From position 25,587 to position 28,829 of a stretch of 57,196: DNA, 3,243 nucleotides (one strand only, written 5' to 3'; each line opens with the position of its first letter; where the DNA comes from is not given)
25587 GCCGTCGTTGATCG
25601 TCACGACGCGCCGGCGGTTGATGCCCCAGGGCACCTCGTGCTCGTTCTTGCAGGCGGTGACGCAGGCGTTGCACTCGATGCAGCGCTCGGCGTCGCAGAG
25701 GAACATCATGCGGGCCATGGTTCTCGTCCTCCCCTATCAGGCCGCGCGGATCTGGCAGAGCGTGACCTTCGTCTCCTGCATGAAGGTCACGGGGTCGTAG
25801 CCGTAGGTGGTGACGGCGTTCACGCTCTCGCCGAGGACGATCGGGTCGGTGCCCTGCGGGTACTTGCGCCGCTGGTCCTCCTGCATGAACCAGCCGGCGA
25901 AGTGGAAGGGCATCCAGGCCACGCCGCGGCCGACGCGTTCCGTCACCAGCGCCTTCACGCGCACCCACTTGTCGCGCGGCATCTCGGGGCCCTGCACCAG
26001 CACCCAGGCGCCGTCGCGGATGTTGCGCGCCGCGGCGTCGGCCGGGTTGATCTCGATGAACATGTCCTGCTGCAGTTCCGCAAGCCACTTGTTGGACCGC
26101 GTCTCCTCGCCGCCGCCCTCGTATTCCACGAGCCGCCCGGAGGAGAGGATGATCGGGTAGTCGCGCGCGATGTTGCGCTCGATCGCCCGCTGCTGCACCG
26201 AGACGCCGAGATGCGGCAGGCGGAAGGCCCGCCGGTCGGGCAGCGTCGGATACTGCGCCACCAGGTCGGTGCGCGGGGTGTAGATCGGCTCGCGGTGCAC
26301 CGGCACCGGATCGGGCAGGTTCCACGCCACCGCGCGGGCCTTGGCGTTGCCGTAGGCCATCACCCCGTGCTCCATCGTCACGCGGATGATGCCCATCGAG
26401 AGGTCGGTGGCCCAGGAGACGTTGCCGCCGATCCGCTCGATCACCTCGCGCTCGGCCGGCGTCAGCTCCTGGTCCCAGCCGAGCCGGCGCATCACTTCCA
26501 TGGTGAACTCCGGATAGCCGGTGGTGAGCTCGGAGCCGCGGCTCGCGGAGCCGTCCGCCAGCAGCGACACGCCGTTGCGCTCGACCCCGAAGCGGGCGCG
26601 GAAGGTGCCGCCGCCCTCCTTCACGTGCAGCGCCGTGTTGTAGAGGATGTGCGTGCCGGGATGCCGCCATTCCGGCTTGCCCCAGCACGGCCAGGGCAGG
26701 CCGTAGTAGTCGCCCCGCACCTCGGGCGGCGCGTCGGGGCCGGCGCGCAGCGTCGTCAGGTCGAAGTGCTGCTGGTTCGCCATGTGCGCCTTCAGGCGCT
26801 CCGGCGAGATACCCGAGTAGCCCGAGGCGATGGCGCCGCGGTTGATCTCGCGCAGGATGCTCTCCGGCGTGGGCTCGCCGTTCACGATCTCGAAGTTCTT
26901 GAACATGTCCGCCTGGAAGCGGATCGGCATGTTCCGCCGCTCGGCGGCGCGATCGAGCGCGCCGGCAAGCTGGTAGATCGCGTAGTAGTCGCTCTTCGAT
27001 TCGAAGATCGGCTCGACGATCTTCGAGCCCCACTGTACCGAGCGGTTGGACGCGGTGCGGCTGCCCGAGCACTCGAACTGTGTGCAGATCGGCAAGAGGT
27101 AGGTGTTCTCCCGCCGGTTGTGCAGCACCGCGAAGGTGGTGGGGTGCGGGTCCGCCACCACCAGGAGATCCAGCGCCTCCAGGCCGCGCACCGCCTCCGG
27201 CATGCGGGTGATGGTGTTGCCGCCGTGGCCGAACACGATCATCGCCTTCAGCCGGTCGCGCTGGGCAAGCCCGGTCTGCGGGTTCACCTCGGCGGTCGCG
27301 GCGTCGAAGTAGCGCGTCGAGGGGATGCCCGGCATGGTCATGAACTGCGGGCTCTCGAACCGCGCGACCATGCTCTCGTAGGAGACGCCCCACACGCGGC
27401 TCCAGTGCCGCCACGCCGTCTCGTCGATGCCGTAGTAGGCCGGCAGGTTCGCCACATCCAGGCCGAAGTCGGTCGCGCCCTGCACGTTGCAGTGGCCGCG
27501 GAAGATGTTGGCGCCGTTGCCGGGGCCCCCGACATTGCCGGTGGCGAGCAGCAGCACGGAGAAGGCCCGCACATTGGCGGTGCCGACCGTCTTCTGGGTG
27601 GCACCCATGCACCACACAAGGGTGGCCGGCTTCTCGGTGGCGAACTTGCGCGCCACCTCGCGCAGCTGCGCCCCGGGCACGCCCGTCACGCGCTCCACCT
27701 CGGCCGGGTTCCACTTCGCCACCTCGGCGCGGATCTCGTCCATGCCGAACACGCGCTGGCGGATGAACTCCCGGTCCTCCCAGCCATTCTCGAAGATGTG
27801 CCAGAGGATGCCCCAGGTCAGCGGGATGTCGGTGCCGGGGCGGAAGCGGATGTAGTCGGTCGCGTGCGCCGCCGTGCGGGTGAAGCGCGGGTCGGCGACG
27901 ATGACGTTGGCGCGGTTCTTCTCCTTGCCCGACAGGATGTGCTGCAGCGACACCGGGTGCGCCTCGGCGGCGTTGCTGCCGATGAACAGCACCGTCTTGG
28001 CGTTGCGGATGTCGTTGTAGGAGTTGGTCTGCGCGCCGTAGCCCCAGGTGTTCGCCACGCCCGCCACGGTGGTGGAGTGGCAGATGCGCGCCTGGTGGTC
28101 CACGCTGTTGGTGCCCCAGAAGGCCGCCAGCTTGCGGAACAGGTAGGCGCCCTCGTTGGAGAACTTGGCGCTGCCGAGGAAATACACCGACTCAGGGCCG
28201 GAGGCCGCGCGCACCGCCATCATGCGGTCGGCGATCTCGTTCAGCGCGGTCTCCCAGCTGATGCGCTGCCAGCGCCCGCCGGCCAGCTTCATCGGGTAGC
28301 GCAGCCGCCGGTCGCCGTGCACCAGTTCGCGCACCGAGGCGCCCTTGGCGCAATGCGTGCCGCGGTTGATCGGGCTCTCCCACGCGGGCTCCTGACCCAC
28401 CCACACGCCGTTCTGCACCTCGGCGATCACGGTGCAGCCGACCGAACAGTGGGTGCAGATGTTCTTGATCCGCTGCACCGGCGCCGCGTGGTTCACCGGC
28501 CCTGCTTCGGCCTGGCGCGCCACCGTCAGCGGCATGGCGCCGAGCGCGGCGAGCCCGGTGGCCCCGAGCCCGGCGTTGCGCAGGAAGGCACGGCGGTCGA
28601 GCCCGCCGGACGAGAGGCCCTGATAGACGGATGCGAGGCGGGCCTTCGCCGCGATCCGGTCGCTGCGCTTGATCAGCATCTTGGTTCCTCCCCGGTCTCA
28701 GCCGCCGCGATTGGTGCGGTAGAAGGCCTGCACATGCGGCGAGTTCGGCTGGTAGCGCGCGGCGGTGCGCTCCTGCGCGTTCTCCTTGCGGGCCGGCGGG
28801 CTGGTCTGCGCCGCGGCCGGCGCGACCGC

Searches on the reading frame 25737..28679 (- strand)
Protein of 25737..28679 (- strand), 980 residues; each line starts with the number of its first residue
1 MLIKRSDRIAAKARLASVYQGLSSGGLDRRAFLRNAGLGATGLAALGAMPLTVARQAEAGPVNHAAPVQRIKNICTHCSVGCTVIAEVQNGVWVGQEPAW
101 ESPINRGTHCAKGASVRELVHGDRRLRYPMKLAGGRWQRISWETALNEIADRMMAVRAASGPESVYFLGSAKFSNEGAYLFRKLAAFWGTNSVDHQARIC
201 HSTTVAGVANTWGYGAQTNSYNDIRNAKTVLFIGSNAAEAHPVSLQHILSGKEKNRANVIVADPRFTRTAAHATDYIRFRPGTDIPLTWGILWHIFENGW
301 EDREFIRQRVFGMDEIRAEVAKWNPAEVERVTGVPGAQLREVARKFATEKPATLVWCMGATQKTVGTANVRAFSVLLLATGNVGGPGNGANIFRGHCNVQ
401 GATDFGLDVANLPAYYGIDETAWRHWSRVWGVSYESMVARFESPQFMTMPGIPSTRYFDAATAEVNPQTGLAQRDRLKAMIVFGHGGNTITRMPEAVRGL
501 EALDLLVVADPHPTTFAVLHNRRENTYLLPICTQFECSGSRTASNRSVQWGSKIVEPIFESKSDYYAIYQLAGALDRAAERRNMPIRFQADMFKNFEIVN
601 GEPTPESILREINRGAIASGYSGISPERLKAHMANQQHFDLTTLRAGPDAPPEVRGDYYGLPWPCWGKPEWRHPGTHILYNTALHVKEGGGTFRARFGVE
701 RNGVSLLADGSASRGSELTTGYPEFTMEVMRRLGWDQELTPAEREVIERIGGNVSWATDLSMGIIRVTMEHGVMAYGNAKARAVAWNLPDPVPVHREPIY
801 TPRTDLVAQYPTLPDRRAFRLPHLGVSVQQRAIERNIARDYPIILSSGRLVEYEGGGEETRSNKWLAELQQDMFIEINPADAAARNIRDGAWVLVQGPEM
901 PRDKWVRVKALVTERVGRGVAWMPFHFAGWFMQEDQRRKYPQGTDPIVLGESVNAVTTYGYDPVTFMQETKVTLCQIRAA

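Call 5: search_protein_families(library=pfam, proteins=[window:25737-28679:-], max_evalue=0.01)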
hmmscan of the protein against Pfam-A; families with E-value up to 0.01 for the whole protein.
window:25737-28679:- (980 aa): 3 families
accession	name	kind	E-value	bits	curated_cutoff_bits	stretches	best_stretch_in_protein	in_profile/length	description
PF00384.28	Molybdopterin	-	6.9e-44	150.7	24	1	125-572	1-351/353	Molybdopterin oxidoreductase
PF01568.27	Molydop_binding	-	6.4e-19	68.5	26.8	1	844-973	2-109/110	Molydopterin dinucleotide binding domain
PF04879.21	Molybdop_Fe4S4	-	2.5e-12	47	22.7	1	70-121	3-54/55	Molybdopterin oxidoreductase Fe4S4 domain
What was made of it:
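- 25737..28679 (-): FdhA, the catalytic Mo/W-bisMGD subunit, with its own Tat signal and an active-site Cys. Molybdopterin domains (call 5).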

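Call 6: search_protein_families(library=ncbifam, proteins=[window:25737-28679:-], max_evalue=0.01)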
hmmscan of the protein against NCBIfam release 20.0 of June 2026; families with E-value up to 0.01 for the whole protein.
window:25737-28679:- (980 aa): 26 families (the best 25 are shown)
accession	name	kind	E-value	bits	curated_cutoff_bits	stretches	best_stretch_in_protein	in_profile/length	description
TIGR01591.1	Fdh-alpha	equivalog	4.5e-131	438.1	666.25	2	74-576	2-479/672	formate dehydrogenase subunit alpha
NF041513.1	formate_DH_Act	exception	1.1e-91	308.2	1400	4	70-307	42-292/1067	formate dehydrogenase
TIGR01553.1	formate-DH-alph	equivalog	1e-85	288.3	814.2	3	28-308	3-302/1009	formate dehydrogenase-N subunit alpha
NF047855.1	AssmNtatRedNasC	equivalog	2e-78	264.4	1100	2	70-437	20-391/708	assimilatory nitrate reductase catalytic subunit NasC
TIGR01701.1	Fdhalpha-like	subfamily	2.1e-56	191.5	582.15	1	125-554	99-527/744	FdhF/YdeP family oxidoreductase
NF041323.1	Nitr_red_NasA_Halo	equivalog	1.9e-50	172.1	1000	1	77-402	2-323/673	assimilatory nitrate reductase NasA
NF012032.0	PRK15488.1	equivalog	7.1e-49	166.5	694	1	27-356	3-327/759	thiosulfate reductase PhsA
NF010055.0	PRK13532.1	equivalog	1.3e-48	165.9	904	2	27-310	3-291/830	nitrate reductase catalytic subunit NapA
TIGR02166.1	dmsA_ynfE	subfamily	4.2e-45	154.1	777.7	2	27-395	1-403/794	DMSO/selenate family reductase complex A subunit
TIGR01706.1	NAPA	equivalog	1.1e-44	153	930.55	2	27-309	2-290/830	periplasmic nitrate reductase subunit alpha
TIGR03479.1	DMSO_red_II_alp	subfamily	2.1e-42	145.2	984.75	2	75-307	63-304/913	molybdopterin-dependent oxidoreductase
NF041885.1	selenate_YnfE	exception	1.6e-37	128.8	1675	1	26-387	2-402/805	selenate/tellurate reductase subunit YnfE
NF007406.0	PRK09939.1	equivalog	4.9e-34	117.6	1473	2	302-407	311-416/759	acid resistance putative oxidoreductase YdeP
NF041884.1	selenate_YnfF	exception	3.7e-32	111.1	1650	2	27-316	1-305/798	selenate/tellurate reductase subunit YnfF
NF011566.1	PRK14990.1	exception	6.9e-30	103.7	1600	2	27-315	14-324/814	dimethylsulfoxide reductase subunit A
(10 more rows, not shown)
